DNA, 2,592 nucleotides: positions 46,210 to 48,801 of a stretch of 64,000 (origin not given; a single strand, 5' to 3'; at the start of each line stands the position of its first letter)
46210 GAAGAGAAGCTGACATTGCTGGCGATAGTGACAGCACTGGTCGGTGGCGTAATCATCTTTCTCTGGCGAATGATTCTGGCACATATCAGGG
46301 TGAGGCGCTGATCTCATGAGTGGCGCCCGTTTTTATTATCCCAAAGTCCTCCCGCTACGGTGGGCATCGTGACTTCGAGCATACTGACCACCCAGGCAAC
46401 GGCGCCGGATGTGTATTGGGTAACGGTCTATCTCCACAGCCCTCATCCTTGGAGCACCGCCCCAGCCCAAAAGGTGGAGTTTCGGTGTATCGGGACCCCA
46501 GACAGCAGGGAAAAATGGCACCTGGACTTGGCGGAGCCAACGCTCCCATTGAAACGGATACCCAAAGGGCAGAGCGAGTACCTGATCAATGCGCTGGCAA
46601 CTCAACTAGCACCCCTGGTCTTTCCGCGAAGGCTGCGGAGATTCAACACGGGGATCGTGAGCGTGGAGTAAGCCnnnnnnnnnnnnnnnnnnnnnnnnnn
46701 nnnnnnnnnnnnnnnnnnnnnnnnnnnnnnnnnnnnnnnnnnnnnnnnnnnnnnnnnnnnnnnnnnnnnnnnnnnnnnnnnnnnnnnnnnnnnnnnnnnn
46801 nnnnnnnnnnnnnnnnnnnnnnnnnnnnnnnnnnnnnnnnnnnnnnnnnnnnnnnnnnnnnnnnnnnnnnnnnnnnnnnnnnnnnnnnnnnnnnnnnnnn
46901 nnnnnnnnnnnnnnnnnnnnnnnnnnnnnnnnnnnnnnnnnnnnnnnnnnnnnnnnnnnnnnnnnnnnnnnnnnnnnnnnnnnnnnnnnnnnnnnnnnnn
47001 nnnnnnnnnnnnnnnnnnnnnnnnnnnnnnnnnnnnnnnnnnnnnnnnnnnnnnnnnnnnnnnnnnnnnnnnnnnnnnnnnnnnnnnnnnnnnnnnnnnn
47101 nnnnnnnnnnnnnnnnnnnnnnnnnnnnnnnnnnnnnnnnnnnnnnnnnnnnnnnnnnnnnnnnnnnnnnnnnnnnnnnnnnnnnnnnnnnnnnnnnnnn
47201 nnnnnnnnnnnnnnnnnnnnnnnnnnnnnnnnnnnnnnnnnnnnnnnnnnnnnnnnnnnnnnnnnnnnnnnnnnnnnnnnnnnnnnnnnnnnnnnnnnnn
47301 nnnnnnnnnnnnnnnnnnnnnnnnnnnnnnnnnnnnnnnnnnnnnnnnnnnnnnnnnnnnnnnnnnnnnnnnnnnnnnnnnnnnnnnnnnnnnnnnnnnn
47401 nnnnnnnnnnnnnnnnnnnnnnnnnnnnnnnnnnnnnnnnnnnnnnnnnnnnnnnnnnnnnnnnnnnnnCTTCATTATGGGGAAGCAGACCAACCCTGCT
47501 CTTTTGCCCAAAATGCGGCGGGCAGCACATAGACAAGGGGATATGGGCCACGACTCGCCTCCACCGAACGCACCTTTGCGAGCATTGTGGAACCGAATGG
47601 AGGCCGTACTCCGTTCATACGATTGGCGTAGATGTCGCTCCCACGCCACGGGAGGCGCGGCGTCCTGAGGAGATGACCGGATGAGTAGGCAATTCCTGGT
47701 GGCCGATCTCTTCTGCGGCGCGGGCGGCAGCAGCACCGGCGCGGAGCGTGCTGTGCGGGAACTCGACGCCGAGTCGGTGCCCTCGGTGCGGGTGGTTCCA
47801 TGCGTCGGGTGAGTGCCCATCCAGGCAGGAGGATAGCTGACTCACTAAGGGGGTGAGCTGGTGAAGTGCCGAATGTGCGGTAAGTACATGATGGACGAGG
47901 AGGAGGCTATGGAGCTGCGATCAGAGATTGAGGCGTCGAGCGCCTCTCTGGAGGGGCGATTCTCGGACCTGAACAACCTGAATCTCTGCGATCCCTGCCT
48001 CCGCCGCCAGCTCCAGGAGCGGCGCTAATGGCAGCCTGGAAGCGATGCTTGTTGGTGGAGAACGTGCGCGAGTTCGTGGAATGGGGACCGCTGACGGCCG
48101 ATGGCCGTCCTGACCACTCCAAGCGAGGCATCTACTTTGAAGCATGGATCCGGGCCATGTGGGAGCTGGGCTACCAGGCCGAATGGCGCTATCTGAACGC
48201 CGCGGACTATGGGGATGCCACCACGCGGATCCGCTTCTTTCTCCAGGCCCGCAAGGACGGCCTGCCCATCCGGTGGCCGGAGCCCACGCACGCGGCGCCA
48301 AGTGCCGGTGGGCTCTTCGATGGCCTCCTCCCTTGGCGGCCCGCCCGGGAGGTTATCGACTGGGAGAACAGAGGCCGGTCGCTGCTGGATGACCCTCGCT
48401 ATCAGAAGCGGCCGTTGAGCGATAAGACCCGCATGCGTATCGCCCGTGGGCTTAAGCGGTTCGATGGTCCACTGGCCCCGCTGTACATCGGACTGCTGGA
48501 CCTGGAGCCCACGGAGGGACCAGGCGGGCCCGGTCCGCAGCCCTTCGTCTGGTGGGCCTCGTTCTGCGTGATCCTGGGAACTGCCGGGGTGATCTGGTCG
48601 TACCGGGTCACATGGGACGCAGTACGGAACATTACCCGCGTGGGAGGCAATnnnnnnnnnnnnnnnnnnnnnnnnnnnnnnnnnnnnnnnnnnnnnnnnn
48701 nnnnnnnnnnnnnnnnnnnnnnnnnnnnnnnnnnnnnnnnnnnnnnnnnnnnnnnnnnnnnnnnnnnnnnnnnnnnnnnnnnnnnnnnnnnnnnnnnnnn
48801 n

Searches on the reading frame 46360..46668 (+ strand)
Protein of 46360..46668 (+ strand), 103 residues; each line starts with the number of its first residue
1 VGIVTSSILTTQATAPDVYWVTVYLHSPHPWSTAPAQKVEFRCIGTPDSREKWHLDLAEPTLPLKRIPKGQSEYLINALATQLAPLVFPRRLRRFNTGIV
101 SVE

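Call 43: search_protein_families(library=phrogs, proteins=[window:46360-46668:+], max_evalue=0.01)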
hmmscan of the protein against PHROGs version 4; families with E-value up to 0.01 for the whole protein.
window:46360-46668:+ (103 aa): 0 families

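Call 44: search_protein_families(library=padloc, proteins=[window:46360-46668:+], max_evalue=0.01)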
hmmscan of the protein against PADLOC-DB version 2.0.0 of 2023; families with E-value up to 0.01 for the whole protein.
window:46360-46668:+ (103 aa): 0 families

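Call 60: search_protein_families(library=ncbifam, proteins=[window:46360-46668:+], max_evalue=0.1)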
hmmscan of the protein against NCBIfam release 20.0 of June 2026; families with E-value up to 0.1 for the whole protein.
window:46360-46668:+ (103 aa): 0 families

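Call 76: search_protein_families(library=pfam, proteins=[window:46360-46668:+], max_evalue=0.1)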
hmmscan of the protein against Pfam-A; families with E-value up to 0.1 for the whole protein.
window:46360-46668:+ (103 aa): 1 family
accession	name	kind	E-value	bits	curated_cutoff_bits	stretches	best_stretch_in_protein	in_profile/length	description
PF09497.15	Med12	-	0.089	13.7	25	0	47-68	11-32/63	Transcription mediator complex subunit Med12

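Call 80: find_related_loci(query=A6, collection=viral_contigs, flank=6000)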
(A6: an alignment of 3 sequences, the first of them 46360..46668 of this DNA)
Query A6 (103 aa) in viral_contigs; peptide patterns used: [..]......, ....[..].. (x = any residue, [..] = any of these).
49 stretches matched a pattern, but none encodes a relative of the query by tblastn (E <= 1e-3).

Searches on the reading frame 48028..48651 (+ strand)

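Call 67: search_protein_families(library=pfam, proteins=[window:48028-48651:+], max_evalue=0.001)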
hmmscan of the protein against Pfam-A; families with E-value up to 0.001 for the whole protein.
window:48028-48651:+ (208 aa): 1 family
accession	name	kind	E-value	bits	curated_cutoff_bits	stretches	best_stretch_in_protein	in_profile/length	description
PF00145.23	DNA_methylase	-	5e-06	26.6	22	1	30-86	116-175/324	C-5 cytosine-specific DNA methylase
